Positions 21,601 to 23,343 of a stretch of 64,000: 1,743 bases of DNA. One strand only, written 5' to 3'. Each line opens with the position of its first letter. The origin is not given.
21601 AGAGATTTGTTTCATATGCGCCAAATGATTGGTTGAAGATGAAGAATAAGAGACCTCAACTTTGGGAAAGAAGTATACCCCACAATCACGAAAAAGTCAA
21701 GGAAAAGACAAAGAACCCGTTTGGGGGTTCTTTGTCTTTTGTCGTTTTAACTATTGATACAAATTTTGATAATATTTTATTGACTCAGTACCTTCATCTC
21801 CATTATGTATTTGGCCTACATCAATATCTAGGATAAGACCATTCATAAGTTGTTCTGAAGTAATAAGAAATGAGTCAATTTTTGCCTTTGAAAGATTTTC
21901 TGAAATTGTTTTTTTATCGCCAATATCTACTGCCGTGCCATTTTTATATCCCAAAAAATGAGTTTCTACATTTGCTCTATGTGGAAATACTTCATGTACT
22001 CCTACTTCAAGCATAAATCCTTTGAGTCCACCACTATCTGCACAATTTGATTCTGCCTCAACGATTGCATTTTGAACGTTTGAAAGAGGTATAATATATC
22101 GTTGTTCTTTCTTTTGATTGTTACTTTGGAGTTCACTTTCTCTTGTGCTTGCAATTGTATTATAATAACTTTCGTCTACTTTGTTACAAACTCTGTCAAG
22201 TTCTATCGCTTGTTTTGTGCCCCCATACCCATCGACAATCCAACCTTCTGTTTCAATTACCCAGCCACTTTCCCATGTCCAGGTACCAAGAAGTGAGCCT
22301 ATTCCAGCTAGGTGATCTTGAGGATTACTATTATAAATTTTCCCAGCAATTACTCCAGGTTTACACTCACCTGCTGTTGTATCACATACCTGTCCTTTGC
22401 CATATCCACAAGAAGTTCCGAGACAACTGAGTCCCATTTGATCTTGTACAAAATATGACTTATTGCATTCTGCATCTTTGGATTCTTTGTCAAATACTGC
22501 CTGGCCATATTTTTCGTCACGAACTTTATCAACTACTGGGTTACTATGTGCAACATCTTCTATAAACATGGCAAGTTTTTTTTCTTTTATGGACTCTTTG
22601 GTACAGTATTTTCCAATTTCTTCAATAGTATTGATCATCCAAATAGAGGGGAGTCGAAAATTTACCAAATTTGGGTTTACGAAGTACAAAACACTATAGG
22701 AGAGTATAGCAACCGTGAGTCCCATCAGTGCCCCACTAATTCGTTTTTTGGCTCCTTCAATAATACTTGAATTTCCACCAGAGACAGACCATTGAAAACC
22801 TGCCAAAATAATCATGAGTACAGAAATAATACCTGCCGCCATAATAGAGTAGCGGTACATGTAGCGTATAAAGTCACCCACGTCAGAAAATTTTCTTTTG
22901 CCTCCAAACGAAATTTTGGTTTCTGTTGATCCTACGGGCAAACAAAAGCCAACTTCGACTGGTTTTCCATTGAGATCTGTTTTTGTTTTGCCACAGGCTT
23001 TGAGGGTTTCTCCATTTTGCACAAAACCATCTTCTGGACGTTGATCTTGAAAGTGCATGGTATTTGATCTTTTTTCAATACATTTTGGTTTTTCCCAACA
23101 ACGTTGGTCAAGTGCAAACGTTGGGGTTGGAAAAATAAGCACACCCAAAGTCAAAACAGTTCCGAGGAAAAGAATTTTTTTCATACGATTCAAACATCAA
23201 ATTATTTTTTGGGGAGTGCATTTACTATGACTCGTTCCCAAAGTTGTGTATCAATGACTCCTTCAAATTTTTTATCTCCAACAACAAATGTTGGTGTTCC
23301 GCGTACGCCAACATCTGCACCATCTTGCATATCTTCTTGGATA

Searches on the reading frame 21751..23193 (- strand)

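Call 73: search_protein_families(library=pfam, proteins=[window:21751-23193:-], max_evalue=0.001)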
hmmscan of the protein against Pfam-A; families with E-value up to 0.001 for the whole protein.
window:21751-23193:- (480 aa): 1 family
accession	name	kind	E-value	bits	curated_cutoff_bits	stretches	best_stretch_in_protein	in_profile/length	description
PF19607.4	DUF6112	-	0.00082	19.6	25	0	117-173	24-79/88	Family of unknown function (DUF6112)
